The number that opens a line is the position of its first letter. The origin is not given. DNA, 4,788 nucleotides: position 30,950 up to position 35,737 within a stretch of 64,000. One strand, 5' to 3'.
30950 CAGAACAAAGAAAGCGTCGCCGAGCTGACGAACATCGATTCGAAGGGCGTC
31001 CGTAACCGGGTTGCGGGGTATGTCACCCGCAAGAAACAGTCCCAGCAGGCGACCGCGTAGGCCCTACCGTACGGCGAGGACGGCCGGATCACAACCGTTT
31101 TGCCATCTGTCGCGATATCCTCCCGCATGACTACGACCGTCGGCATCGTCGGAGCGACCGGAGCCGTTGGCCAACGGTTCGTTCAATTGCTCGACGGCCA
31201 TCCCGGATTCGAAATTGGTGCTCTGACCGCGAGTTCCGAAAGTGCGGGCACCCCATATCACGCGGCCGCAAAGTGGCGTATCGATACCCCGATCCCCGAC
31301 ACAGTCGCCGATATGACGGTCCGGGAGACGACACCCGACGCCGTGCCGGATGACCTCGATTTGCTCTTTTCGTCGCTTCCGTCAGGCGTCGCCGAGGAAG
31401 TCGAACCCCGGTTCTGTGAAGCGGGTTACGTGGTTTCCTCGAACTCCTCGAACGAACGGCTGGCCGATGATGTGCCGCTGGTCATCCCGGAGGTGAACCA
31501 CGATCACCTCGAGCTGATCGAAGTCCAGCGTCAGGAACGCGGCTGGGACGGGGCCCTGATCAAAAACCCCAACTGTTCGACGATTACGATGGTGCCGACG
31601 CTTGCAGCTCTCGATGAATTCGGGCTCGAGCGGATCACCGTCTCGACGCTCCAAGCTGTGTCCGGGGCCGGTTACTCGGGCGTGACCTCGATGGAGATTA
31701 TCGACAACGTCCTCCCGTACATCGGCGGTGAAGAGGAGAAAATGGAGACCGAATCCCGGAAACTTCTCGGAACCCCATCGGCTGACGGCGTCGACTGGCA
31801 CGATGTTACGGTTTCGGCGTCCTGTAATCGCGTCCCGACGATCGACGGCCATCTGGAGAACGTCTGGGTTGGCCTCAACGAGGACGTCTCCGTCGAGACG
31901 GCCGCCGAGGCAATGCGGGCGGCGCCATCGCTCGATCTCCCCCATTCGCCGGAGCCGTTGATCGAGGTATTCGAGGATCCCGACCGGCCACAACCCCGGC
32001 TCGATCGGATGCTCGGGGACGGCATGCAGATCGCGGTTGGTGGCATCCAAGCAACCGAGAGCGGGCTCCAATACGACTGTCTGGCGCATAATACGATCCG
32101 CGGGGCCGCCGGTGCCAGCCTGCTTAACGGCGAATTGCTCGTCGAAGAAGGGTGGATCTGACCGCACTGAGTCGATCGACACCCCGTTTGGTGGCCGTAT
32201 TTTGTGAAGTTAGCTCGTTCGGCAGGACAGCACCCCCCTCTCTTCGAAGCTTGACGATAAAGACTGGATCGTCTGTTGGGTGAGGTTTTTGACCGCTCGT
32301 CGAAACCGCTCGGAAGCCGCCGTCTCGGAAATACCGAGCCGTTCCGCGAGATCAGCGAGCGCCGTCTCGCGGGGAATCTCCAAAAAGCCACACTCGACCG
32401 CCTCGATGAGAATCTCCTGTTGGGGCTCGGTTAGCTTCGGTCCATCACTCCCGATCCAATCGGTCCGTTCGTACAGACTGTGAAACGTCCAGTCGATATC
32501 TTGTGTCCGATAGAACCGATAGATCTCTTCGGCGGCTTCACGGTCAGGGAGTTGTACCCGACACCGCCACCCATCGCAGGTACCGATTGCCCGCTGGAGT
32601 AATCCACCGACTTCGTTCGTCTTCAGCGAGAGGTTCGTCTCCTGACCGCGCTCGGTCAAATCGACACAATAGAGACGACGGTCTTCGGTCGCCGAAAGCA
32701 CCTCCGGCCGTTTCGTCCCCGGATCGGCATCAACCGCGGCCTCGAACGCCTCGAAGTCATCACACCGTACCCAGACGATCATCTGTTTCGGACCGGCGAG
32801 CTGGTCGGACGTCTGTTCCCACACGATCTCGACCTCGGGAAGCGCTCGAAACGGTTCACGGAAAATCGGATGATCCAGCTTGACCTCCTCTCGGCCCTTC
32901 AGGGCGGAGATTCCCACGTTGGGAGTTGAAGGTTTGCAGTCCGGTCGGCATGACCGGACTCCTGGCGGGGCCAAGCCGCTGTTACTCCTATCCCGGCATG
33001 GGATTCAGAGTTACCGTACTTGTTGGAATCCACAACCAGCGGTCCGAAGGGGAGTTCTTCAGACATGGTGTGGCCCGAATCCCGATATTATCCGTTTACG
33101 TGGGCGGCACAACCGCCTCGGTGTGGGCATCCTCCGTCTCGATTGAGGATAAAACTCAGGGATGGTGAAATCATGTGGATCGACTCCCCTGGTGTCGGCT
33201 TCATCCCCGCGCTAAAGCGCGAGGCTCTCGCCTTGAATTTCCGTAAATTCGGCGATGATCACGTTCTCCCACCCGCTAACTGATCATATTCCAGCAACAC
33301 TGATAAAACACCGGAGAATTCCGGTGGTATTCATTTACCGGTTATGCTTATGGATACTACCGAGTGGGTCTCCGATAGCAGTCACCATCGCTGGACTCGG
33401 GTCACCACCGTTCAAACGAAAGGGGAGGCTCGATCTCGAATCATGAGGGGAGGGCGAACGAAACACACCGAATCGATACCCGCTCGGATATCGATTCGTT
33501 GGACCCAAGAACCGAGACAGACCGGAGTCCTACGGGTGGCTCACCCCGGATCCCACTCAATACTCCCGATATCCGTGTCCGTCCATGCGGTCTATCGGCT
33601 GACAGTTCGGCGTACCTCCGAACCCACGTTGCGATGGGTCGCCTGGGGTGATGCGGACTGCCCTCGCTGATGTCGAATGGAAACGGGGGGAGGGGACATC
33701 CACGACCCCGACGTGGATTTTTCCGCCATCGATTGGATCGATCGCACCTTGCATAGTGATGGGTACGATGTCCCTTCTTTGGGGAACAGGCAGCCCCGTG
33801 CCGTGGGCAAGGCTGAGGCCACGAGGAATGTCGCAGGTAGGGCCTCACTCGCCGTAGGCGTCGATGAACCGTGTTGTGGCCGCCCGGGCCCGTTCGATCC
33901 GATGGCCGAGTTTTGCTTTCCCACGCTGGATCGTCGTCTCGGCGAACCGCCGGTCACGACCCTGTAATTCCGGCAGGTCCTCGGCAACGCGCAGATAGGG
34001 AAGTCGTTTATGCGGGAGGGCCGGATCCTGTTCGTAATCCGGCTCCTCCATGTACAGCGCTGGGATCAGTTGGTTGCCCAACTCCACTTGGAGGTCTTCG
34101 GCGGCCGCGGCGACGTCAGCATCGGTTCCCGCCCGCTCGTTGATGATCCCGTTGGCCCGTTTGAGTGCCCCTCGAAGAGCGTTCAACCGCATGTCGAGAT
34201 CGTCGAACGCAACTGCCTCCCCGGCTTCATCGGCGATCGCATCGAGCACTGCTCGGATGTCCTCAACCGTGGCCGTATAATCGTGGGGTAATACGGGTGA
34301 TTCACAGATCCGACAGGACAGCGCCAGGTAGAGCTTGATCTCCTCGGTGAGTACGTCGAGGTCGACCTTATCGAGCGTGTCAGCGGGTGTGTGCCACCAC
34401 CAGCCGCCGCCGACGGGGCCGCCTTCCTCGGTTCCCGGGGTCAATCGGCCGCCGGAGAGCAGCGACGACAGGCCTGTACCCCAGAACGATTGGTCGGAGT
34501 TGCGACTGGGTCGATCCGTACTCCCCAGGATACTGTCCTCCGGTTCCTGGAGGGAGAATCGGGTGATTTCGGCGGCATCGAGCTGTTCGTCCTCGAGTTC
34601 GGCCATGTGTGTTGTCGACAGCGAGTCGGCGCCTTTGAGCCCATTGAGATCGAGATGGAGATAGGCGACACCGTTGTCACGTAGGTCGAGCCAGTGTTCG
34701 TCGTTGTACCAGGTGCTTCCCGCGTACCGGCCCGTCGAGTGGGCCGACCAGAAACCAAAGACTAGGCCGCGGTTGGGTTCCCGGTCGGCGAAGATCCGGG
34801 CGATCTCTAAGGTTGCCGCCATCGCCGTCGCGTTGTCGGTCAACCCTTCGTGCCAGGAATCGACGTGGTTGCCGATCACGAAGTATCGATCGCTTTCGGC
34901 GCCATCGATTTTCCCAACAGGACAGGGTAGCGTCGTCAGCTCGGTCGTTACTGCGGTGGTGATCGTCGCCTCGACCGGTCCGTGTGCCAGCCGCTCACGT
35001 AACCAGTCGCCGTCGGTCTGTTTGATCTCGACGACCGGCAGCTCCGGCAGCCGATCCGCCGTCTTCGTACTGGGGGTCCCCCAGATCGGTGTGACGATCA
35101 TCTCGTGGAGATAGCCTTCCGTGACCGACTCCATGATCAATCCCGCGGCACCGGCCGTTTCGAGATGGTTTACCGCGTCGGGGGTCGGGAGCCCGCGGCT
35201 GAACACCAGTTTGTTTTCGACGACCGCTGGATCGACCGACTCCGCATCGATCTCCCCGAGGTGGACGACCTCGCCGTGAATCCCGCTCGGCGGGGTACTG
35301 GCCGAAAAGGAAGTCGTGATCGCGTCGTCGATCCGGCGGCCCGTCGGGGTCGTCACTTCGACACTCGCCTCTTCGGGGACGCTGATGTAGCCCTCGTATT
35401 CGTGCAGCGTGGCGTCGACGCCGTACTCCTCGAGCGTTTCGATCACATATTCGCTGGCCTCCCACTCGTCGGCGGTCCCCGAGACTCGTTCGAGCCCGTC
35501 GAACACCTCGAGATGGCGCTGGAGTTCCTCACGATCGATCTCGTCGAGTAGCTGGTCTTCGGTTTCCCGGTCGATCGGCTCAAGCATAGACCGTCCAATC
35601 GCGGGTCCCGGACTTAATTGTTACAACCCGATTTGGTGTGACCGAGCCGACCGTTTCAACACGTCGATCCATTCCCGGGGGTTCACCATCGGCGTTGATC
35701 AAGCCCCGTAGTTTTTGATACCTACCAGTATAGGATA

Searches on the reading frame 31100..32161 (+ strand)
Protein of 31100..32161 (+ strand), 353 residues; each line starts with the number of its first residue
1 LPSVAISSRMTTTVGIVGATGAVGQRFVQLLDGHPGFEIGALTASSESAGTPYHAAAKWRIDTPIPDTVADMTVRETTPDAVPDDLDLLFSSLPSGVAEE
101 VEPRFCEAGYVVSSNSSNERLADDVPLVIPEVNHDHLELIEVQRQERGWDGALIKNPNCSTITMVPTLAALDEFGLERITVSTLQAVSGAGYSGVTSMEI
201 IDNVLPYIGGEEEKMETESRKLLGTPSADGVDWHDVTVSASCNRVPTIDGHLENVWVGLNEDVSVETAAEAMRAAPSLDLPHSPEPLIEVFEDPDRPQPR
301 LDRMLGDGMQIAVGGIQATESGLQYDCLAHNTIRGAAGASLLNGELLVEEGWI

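Call 72: search_protein_families(library=pfam, proteins=[window:31100-32161:+], max_evalue=0.0001)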
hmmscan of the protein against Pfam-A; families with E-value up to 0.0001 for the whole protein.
window:31100-32161:+ (353 aa): 2 families
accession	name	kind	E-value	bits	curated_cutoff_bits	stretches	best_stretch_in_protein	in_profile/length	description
PF01118.30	Semialdhyde_dh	-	2.1e-34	119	26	1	13-138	1-119/121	Semialdehyde dehydrogenase, NAD binding domain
PF02774.23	Semialdhyde_dhC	-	1.5e-30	107.2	26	1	171-333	5-183/184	Semialdehyde dehydrogenase, dimerisation domain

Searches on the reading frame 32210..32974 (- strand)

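Call 72: search_protein_families(library=pfam, proteins=[window:32210-32974:-], max_evalue=0.0001)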
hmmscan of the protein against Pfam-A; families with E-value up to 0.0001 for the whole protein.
window:32210-32974:- (254 aa): 2 families
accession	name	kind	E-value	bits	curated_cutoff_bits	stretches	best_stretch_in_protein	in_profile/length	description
PF04967.18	HTH_10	-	2.5e-14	53.2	23.1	1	181-232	1-52/53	HTH DNA binding domain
PF15915.11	BAT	-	1.5e-06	28.6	25.8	1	65-166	43-140/156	GAF and HTH_10 associated domain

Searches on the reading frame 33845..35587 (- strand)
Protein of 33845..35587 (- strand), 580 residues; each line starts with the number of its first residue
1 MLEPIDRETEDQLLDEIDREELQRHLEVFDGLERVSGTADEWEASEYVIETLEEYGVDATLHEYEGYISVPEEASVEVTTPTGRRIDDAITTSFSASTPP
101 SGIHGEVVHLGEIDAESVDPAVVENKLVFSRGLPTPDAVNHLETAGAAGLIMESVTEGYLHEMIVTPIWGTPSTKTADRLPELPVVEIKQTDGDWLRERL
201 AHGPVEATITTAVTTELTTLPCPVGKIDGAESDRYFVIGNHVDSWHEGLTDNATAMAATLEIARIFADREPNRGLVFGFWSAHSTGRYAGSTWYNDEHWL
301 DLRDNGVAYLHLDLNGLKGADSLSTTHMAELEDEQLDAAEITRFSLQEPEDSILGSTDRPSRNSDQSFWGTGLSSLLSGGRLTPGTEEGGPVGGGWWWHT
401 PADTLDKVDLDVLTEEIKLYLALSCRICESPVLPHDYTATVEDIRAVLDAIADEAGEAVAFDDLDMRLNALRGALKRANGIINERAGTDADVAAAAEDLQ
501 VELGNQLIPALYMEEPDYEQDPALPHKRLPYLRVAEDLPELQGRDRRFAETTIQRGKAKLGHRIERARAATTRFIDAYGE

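Call 72: search_protein_families(library=pfam, proteins=[window:33845-35587:-], max_evalue=0.0001)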
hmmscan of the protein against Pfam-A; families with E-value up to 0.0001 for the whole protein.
window:33845-35587:- (580 aa): 1 family
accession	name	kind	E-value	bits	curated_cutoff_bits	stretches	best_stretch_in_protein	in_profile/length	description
PF04389.22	Peptidase_M28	-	2.2e-17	63.9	21.3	1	224-415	3-184/193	Peptidase family M28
